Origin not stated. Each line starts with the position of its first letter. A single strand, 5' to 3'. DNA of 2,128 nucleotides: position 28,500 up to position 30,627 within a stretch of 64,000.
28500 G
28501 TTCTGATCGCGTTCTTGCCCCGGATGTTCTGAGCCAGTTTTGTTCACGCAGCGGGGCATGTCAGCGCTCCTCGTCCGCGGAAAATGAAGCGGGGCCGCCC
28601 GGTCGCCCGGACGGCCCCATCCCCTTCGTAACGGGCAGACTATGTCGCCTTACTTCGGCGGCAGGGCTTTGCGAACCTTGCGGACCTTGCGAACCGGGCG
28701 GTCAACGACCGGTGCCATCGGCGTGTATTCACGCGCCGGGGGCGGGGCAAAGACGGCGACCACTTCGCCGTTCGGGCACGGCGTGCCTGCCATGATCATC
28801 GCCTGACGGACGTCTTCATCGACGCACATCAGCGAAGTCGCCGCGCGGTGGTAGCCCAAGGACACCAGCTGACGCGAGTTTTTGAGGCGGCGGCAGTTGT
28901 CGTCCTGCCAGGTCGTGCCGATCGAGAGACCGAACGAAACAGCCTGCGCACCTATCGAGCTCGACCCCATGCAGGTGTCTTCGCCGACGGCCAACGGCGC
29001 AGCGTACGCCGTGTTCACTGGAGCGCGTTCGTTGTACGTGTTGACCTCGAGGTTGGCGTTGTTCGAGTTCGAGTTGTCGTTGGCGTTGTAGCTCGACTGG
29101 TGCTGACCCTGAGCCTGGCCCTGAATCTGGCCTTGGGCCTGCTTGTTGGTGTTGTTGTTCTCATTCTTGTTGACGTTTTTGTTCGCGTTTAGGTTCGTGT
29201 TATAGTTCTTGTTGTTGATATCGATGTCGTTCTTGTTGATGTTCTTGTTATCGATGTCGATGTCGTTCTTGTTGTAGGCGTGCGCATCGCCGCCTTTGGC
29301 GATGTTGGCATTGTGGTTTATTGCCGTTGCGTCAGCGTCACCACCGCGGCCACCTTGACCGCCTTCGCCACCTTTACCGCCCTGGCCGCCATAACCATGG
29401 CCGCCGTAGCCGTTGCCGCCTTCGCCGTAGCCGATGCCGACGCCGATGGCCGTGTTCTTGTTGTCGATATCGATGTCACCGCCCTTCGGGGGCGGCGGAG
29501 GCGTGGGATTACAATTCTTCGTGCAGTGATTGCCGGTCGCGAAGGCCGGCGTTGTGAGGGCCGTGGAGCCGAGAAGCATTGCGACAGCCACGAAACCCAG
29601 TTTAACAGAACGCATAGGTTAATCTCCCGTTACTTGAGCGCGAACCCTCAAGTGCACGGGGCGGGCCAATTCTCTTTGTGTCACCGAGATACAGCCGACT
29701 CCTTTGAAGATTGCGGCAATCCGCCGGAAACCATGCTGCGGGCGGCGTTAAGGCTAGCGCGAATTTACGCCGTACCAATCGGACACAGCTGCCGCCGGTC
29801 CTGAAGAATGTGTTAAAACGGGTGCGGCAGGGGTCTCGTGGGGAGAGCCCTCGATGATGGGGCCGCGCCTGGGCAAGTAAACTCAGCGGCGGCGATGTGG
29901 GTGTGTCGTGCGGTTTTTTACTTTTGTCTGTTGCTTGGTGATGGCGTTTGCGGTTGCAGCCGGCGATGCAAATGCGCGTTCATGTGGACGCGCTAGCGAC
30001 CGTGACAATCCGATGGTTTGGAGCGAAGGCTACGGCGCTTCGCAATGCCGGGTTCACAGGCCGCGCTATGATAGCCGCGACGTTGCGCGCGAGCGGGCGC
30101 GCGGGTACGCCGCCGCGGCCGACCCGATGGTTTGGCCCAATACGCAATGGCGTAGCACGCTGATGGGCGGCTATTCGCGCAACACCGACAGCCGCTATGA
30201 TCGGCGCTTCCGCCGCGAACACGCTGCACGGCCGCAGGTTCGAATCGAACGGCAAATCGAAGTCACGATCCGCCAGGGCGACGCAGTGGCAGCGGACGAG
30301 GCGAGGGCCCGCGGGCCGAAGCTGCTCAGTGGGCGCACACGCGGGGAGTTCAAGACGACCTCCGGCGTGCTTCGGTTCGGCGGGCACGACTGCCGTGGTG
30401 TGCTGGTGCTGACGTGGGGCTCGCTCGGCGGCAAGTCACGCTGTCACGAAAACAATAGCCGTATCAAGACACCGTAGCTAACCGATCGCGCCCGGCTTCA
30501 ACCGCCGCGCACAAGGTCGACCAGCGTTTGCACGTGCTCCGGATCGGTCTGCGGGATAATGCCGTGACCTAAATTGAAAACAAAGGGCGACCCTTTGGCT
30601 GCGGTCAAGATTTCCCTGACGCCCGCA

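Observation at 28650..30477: Secreted Gly-rich / Asn-Lys-Asp-rich low-complexity protein, a compositional outlier in a GC-rich genome, with a divergent secreted partner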

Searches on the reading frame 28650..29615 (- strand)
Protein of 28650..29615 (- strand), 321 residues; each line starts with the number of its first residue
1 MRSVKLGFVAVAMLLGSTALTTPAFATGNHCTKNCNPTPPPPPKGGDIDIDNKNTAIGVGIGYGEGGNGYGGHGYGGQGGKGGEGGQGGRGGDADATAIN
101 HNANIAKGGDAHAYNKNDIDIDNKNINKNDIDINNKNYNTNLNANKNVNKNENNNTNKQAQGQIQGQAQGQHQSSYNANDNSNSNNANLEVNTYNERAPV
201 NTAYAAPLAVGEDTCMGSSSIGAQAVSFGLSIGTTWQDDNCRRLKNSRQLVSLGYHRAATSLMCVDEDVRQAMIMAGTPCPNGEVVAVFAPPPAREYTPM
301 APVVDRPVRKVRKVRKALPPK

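Call 3: search_protein_families(library=pfam, proteins=[window:28650-29615:-], max_evalue=1)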
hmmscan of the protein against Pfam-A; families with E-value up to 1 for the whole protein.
window:28650-29615:- (321 aa): 0 families

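Call 4: search_protein_families(library=ncbifam, proteins=[window:28650-29615:-], max_evalue=1)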
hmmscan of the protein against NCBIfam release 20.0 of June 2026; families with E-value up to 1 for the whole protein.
window:28650-29615:- (321 aa): 0 families

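Call 6: find_homologous_proteins(query=window:28650-29615:-, region=185-321)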
Query window:28650-29615:-, residues 185-321 (137 aa): 113 proteins with E <= 0.001 among 421 candidates.
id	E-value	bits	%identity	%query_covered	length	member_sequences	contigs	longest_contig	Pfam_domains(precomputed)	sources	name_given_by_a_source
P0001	2.8e-85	301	100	100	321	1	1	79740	-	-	-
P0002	1.9e-74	266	89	99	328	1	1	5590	-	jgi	jgi:hypothetical protein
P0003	2.0e-74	265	92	96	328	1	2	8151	-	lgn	-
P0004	6.1e-74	264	88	99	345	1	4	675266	-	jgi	jgi:hypothetical protein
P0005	5.9e-69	248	83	99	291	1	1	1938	-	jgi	jgi:hypothetical protein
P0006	5.8e-67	241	83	96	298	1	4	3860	-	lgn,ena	-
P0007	8.1e-67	241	82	99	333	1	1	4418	-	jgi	jgi:hypothetical protein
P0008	3.7e-65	235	82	94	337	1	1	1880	-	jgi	jgi:hypothetical protein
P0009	3.4e-63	229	76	98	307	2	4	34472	-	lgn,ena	-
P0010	9.4e-63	228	78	97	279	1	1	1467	-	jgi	jgi:hypothetical protein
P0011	1.5e-62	227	78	97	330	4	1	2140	-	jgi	jgi:hypothetical protein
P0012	8.4e-62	225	77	97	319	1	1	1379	-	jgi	jgi:hypothetical protein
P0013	9.8e-61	221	80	94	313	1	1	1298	-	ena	-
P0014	4.8e-60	219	77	96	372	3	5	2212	-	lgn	-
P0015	1.6e-59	217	76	99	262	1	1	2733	-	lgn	-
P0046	2.1e-45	172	82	66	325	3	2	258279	-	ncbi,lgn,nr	ncbi:MAG: hypothetical protein J0L81_05690 [Caulobacterales bacterium]|nr:hypothetical protein [Caul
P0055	2.8e-42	161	77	71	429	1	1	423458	PF00691.26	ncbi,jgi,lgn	-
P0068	7.3e-34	134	57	82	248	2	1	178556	-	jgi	jgi:hypothetical protein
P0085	4.8e-24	102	47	84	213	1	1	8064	-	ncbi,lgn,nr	ncbi:MAG TPA: hypothetical protein VFE62_24200 [Gemmataceae bacterium]|nr:hypothetical protein [Gemm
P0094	6.6e-19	86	42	99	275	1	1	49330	-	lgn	-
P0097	3.5e-18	84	49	49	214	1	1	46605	-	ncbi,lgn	-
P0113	5.5e-16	76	35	78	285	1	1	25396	-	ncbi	-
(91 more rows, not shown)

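Call 12: find_encoding_contigs(protein=P0046, flank=6000, max_places=2)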
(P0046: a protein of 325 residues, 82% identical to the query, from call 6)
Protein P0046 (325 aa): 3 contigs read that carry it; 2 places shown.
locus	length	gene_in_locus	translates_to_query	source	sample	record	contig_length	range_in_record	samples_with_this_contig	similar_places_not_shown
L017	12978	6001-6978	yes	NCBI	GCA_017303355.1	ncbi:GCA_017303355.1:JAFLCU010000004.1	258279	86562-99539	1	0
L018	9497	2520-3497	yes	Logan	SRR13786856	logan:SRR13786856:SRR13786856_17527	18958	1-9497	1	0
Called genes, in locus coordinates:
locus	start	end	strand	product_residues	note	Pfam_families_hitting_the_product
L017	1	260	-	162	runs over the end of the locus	PF13847:Methyltransf_31 (weak), PF08241:Methyltransf_11 (weak), PF08242:Methyltransf_12, PF13649:Methyltransf_25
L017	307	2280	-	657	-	PF01642:MM_CoA_mutase, PF02310:B12-binding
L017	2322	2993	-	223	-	-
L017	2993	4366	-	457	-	PF03315:SDH_beta, PF03313:SDH_alpha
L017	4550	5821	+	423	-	PF08240:ADH_N, PF00107:ADH_zinc_N, PF13602:ADH_zinc_N_2 (weak)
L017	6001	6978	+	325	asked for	-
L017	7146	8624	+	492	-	PF04389:Peptidase_M28, PF01546:Peptidase_M20, PF07687:M20_dimer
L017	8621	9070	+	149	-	PF09394:Inhibitor_I42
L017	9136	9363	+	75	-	-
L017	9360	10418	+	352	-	PF00355:Rieske, PF13806:Rieske_2, PF19112:VanA_C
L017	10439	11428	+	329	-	PF10502:Peptidase_S26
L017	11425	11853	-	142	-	PF10648:Gmad2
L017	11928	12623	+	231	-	PF01988:VIT1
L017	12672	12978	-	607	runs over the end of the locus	PF05227:CHASE3, PF00672:HAMP, PF00015:MCPsignal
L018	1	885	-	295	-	?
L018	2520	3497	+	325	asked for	-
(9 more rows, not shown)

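Call 13: find_encoding_contigs(protein=P0055, flank=6000, max_places=2)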
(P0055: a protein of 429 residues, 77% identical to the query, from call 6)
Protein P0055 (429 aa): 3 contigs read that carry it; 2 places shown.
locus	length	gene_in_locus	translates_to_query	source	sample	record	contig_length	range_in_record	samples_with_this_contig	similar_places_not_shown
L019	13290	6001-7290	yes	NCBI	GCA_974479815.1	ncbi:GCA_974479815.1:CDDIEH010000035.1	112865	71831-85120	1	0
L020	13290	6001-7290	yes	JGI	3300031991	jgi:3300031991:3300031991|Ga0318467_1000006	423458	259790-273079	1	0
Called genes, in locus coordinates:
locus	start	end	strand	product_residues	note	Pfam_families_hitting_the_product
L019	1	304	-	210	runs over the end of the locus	PF13241:NAD_binding_7 (weak)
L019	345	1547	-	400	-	PF00106:adh_short (weak), PF04321:RmlD_sub_bind, PF08659:KR (weak), PF01073:3Beta_HSD (weak), PF01370:Epimerase, PF02719:Polysacc_synt_2, PF16363:GDP_Man_Dehyd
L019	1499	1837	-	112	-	-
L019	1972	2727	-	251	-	PF00459:Inositol_P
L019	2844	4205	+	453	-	-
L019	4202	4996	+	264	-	-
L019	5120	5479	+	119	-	-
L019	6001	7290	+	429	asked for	PF00691:OmpA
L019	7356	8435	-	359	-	PF03009:GDPD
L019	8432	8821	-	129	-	PF17329:DUF5367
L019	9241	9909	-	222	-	PF02798:GST_N, PF13417:GST_N_3, PF13409:GST_N_2, PF13410:GST_C_2 (weak), PF00043:GST_C (weak)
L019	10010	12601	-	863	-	PF02861:Clp_N, PF23569:NBD_SMAX1 (weak), PF00004:AAA, PF17871:AAA_lid_9, PF00004:AAA, PF07724:AAA_2, PF07728:AAA_5, PF10431:ClpB_D2-small, +4 more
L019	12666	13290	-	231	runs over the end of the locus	PF00117:GATase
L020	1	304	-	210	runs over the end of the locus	PF13241:NAD_binding_7 (weak)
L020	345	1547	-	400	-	PF00106:adh_short (weak), PF04321:RmlD_sub_bind, PF08659:KR (weak), PF01073:3Beta_HSD (weak), PF01370:Epimerase, PF02719:Polysacc_synt_2, PF16363:GDP_Man_Dehyd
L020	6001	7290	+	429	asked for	PF00691:OmpA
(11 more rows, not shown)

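Call 14: find_encoding_contigs(protein=P0094, flank=6000, max_places=2)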
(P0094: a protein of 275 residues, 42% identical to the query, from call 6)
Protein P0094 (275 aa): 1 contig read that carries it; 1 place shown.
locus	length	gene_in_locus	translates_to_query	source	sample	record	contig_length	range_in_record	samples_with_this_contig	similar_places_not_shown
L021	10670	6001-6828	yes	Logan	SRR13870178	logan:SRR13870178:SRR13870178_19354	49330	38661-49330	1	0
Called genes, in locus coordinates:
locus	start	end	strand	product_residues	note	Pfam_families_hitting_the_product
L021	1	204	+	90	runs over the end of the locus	-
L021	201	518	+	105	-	-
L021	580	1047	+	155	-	-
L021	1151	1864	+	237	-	-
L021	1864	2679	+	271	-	PF06508:QueC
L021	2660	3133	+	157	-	PF01242:PTPS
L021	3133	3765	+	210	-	PF01227:GTP_cyclohydroI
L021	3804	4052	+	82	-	-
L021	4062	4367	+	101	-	-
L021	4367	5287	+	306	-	-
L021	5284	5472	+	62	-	-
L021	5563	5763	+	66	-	-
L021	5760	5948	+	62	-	-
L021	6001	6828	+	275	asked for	-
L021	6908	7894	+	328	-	-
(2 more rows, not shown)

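Call 15: search_protein_families(library=phrogs, proteins=[window:28650-29615:-, P0094, P0113, P0097, P0085, P0046, P0068], max_evalue=0.1)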
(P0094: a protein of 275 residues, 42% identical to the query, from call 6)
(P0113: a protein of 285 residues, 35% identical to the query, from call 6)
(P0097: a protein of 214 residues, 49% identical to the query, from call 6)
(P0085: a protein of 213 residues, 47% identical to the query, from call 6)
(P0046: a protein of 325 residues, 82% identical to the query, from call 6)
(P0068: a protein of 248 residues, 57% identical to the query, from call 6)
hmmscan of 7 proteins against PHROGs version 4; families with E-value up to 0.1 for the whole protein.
window:28650-29615:- (321 aa): 2 families
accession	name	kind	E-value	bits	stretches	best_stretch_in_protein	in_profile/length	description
phrog_20531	-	unknown function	5e-27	96.2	1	196-288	189-281/314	-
phrog_26112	-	unknown function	0.00063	20.7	1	20-155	30-157/166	-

P0094 (275 aa): 1 family
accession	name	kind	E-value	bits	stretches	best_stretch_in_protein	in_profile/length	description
phrog_20531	-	unknown function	1.3e-74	252.5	2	117-275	154-313/314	-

P0113 (285 aa): 1 family
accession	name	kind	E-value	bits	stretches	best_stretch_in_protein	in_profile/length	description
phrog_20531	-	unknown function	5.8e-49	168.3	1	24-285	50-313/314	-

P0097 (214 aa): 2 families
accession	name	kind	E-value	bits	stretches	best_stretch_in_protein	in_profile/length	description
phrog_20531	-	unknown function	6.9e-31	108.9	1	84-212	176-310/314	-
phrog_32124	-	unknown function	0.019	16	1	144-202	78-137/218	-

P0085 (213 aa): 1 family
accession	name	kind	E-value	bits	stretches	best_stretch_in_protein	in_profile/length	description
phrog_20531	-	unknown function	1.5e-25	91.3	1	38-184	127-279/314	-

P0046 (325 aa): 1 family
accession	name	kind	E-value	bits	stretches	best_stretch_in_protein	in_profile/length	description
phrog_20531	-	unknown function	9.4e-31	108.4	1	144-275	145-280/314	-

P0068 (248 aa): 1 family
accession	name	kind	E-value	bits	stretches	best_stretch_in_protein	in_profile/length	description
phrog_20531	-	unknown function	1.1e-29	104.9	1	34-190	129-286/314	-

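Call 17: search_dna_similar(query=P0094, collection=phages, mode=protein, max_evalue=0.001, max_rows=40)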
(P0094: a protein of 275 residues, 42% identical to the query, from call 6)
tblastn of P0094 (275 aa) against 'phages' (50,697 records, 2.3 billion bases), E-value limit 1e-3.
Records with a match: 12; places in all: 12; records where one place covers at least 80% of the query: 0.
Best place of each record, by identity: <60% 12.
By first word of the organism name: Ralstonia 5; Achromobacter 3; Pelagibacter 3; Agrobacterium 1.
By host as written in the record: - 4; Achromobacter xylosoxidans DSM 11852 3; Ralstonia solanacearum 1; Agrobacterium tumefaciens 15955 1; Candidatus Pelagibacter sp. FZCC0015 1; Candidatus Pelagibacter sp. HTCC1062 1; Candidadtus Pelagibacter sp. HTCC1062 1.
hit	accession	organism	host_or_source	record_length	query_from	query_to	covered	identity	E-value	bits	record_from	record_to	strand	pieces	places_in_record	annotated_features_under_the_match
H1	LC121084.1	Ralstonia phage RSP15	-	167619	132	275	52%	58.8%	9e-35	138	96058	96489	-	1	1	hypothetical protein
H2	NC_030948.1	Ralstonia phage RSP15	-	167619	132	275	52%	58.8%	9e-35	138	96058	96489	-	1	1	hypothetical protein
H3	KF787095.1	Achromobacter phage JWAlpha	Achromobacter xylosoxidans DSM 11852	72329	132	275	52%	48.6%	2e-24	108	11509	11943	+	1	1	hypothetical protein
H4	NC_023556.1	Achromobacter phage JWAlpha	Achromobacter xylosoxidans DSM 11852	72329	132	275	52%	48.6%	2e-24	108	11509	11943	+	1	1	hypothetical protein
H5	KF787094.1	Achromobacter phage JWDelta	Achromobacter xylosoxidans DSM 11852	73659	132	275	52%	47.4%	6e-25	109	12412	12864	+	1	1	hypothetical protein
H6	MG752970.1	Ralstonia phage RsoM2USA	Ralstonia solanacearum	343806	136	275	51%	42.8%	6e-18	89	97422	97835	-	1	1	hypothetical protein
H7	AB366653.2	Ralstonia phage phiRSL1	-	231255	138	275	50%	41.8%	1e-15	82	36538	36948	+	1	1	hypothetical protein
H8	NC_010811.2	Ralstonia phage phiRSL1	-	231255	138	275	50%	41.8%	1e-15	82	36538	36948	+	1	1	hypothetical protein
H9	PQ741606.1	Agrobacterium phage JP1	Agrobacterium tumefaciens 15955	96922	137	239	37%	35.6%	1e-5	52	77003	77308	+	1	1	hypothetical protein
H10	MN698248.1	Pelagibacter phage HTVC202P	Candidatus Pelagibacter sp. FZCC0015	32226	154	232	29%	40.0%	8e-4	47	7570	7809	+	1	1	hypothetical protein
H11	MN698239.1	Pelagibacter phage HTVC023P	Candidatus Pelagibacter sp. HTCC1062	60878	157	232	28%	37.2%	2e-5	51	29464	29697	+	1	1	hypothetical protein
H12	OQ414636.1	Pelagibacter phage EXVC032P Baldr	Candidadtus Pelagibacter sp. HTCC1062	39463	167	232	24%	40.9%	4e-4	47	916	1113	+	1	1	hypothetical protein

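Call 19: get_annotated_region(hit=H4, flank=4000)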
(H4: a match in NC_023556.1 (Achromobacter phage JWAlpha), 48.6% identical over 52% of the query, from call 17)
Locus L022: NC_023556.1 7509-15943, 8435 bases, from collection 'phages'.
description: Achromobacter phage JWAlpha, complete genome.
organism: Achromobacter phage JWAlpha (NCBI taxid 1416009)
taxonomy: Viruses; Duplodnaviria; Heunggongvirae; Uroviricota; Caudoviricetes; Schitoviridae; Rothmandenesvirinae; Jwalphavirus; Jwalphavirus jwalpha
host: Achromobacter xylosoxidans DSM 11852; source: -; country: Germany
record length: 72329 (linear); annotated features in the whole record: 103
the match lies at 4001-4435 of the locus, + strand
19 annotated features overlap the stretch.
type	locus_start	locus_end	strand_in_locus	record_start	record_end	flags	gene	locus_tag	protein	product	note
CDS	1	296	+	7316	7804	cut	-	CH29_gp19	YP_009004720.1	hypothetical protein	-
CDS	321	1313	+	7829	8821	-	-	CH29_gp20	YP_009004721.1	structural protein with Ig domain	-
regulatory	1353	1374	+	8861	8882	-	-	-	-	terminator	putative transcriptional terminator, -12.8 kcal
CDS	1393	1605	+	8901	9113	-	-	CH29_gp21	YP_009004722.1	hypothetical protein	-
CDS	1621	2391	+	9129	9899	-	-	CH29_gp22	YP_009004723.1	hypothetical protein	-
CDS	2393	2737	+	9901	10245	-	-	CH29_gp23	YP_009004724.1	endonuclease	similar to VPGG_00055 [Vibrio phage VBM1] and gp22 [Escherichia phage N4], conserved domain HNH_3[pfam13392], HNH ...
CDS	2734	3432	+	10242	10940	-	-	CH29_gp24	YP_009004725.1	Lar-like restriction alleviation protein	conserved domain anti_R_Lar[TIGR03655], restriction alleviation protein, Lar family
CDS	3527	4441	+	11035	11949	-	-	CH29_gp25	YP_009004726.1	hypothetical protein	C-terminus similar to RSL1_ORF070[Ralstonia phage RSL1]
CDS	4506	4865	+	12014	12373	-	-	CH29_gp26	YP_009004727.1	hypothetical protein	N-terminus similar to gp057 [Erwinia phage vB_EamP-S6]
CDS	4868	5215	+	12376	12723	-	-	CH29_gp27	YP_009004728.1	hypothetical protein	similar to C-terminus of gp057 [Erwinia phage vB_EamP-S6]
CDS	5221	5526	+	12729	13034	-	-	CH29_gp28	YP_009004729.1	hypothetical protein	similar to WP_004912055[Providencia rettgeri]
CDS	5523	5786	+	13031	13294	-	-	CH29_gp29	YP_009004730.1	hypothetical protein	-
CDS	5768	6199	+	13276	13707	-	-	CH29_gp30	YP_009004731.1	hypothetical protein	-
CDS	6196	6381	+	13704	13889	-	-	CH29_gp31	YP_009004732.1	hypothetical protein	-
CDS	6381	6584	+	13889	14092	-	-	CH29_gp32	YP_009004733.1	hypothetical protein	-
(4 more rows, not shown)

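Call 20: get_annotated_region(hit=H2, flank=4000)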
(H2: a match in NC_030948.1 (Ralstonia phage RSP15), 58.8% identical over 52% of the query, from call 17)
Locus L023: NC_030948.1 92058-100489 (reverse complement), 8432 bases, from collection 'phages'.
description: Ralstonia phage RSP15 DNA, complete genome.
organism: Ralstonia phage RSP15 (NCBI taxid 1785960)
taxonomy: Viruses; Duplodnaviria; Heunggongvirae; Uroviricota; Caudoviricetes; Ackermannviridae
host: -; source: -; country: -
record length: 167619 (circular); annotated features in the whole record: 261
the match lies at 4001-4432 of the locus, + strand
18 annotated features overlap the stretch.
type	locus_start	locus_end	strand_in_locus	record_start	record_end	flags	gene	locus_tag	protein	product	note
CDS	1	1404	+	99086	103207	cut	-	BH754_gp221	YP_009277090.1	hypothetical protein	ORF127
CDS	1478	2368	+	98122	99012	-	-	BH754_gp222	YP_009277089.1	hypothetical protein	ORF126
CDS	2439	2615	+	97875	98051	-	-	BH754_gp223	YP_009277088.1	hypothetical protein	ORF125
CDS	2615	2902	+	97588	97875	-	-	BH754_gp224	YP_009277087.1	hypothetical protein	ORF124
CDS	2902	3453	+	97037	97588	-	-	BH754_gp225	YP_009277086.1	hypothetical protein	ORF123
CDS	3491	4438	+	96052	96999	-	-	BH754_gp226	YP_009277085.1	hypothetical protein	ORF122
CDS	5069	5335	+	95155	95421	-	-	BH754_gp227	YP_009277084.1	hypothetical protein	ORF121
tRNA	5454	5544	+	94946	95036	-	-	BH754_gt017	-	tRNA-Ser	-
CDS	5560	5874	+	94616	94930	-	-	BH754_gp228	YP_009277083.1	hypothetical protein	ORF120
CDS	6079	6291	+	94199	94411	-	-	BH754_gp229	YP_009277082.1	hypothetical protein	ORF119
tRNA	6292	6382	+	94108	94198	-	-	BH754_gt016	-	tRNA-Ser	-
CDS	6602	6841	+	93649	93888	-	-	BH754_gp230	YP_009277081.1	hypothetical protein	ORF118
CDS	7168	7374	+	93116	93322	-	-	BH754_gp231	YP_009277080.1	hypothetical protein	ORF117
tRNA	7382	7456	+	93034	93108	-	-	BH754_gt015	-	tRNA-Pro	-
tRNA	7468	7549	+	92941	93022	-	-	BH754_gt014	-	tRNA-Tyr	-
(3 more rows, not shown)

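Call 21: get_annotated_region(hit=H11, flank=4000)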
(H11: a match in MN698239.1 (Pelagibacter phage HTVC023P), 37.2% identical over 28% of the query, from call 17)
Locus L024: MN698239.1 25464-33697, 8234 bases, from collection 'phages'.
description: Pelagibacter phage HTVC023P, complete genome.
organism: Pelagibacter phage HTVC023P (NCBI taxid 2686455)
taxonomy: Viruses; Duplodnaviria; Heunggongvirae; Uroviricota; Caudoviricetes
host: Candidatus Pelagibacter sp. HTCC1062; source: seawater; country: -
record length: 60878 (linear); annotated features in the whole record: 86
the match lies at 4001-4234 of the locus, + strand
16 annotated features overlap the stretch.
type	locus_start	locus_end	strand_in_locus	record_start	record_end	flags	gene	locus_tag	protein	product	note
CDS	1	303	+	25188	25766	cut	-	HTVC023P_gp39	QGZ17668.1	hypothetical protein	-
CDS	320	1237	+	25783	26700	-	-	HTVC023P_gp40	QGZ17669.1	capsid protein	-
CDS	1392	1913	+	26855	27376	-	-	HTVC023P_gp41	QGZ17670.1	hypothetical protein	-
CDS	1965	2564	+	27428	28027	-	-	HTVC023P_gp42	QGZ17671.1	hypothetical protein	-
CDS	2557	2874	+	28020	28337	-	-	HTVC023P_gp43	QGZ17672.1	hypothetical protein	-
CDS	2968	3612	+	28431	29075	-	-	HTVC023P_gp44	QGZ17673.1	phosphoribosylaminoimidazole synthetase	phosphoribosylaminoimidazole synthetase (PurM)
CDS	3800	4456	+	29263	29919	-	-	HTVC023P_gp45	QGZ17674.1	hypothetical protein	-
CDS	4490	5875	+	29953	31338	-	-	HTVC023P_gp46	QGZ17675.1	hypothetical protein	-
CDS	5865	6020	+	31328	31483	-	-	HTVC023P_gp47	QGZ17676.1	hypothetical protein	-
CDS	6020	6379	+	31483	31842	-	-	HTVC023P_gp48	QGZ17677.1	hypothetical protein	-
CDS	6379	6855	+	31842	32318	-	-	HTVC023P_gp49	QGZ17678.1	peptidase M15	-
CDS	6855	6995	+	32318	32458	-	-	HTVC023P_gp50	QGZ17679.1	hypothetical protein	-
CDS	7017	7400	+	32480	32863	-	-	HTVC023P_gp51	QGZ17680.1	hypothetical protein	-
CDS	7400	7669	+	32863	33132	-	-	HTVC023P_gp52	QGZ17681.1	hypothetical protein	-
CDS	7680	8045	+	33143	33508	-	-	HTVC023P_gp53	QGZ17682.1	hypothetical protein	-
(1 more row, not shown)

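Call 89: search_protein_families(library=padloc, proteins=[window:28650-29615:-], max_evalue=0.1)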
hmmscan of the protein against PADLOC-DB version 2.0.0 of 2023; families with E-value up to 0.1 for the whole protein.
window:28650-29615:- (321 aa): 0 families

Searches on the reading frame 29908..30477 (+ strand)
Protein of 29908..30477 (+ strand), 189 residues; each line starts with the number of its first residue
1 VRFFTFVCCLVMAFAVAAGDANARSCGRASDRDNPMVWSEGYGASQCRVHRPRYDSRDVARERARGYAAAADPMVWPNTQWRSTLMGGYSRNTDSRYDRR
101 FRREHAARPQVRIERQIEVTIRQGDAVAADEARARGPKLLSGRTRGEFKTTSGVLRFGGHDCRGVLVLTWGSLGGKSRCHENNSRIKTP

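Call 3: search_protein_families(library=pfam, proteins=[window:29908-30477:+], max_evalue=1)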
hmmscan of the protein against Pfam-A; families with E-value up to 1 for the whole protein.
window:29908-30477:+ (189 aa): 0 families

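Call 4: search_protein_families(library=ncbifam, proteins=[window:29908-30477:+], max_evalue=1)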
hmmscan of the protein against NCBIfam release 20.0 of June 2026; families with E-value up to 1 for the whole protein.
window:29908-30477:+ (189 aa): 0 families

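Call 15: search_protein_families(library=phrogs, proteins=[window:29908-30477:+], max_evalue=0.1)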
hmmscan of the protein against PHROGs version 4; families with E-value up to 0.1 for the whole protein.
window:29908-30477:+ (189 aa): 0 families

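Call 32: find_homologous_proteins(query=window:29908-30477:+)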
Query window:29908-30477:+ (189 aa): 41 proteins with E <= 0.001 among 737 candidates.
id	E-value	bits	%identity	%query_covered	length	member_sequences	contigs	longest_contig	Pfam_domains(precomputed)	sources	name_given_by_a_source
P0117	3.7e-106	371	94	94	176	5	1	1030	-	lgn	-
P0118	1.3e-91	324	80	95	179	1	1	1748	-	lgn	-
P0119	1.3e-87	311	74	99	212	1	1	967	-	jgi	jgi:hypothetical protein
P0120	2.5e-77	277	71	95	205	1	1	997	-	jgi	jgi:hypothetical protein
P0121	2.7e-75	271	71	90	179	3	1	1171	-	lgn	-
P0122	1.4e-74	268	66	95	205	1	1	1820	-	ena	-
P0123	3.7e-69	251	61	99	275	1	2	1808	-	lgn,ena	-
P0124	3.4e-68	247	65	95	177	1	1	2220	-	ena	-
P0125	1.3e-65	239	61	88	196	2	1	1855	-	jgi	jgi:hypothetical protein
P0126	1.2e-64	236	64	95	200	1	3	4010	-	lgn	-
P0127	2.3e-62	228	55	100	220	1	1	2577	-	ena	-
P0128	7.4e-62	227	58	95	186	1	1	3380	-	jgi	jgi:hypothetical protein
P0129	6.6e-59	217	54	100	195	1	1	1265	-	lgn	-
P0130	1.5e-58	216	57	84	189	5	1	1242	-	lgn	-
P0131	1.5e-58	216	60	84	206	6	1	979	-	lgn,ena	-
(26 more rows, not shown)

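Call 45: predict_structure(alignment_id=A2)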
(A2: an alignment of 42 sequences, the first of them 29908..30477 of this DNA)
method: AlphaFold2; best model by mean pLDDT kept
length: 189 residues; sequences in the alignment: 42
mean_pLDDT: 53.7   pTM: 0.23
mean pLDDT of the five models: 53.7, 52.9, 52.6, 51.5, 50.5
residues with pLDDT >= 90: 2; 70-90: 29; 50-70: 59; < 50: 99
segments of 3 or more residues with pLDDT < 50: 21-32, 34-69, 82-91, 102-107, 109-112, 116-121, 123-126, 128-130, 134-143, 187-189
pLDDT, mean of each block of 10 residues (from residue 1): 85 71 43 45 41 46 45 53 45 54 47 45 47 45 50 57 75 72 54
secondary structure, 60 per line:
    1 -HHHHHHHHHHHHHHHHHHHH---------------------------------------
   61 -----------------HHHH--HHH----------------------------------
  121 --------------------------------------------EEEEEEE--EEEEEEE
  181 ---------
elements in order: H2-21 H78-81 E165-171 E174-180

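Call 89: search_protein_families(library=padloc, proteins=[window:29908-30477:+], max_evalue=0.1)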
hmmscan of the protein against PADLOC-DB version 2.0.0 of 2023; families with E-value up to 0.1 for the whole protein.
window:29908-30477:+ (189 aa): 0 families
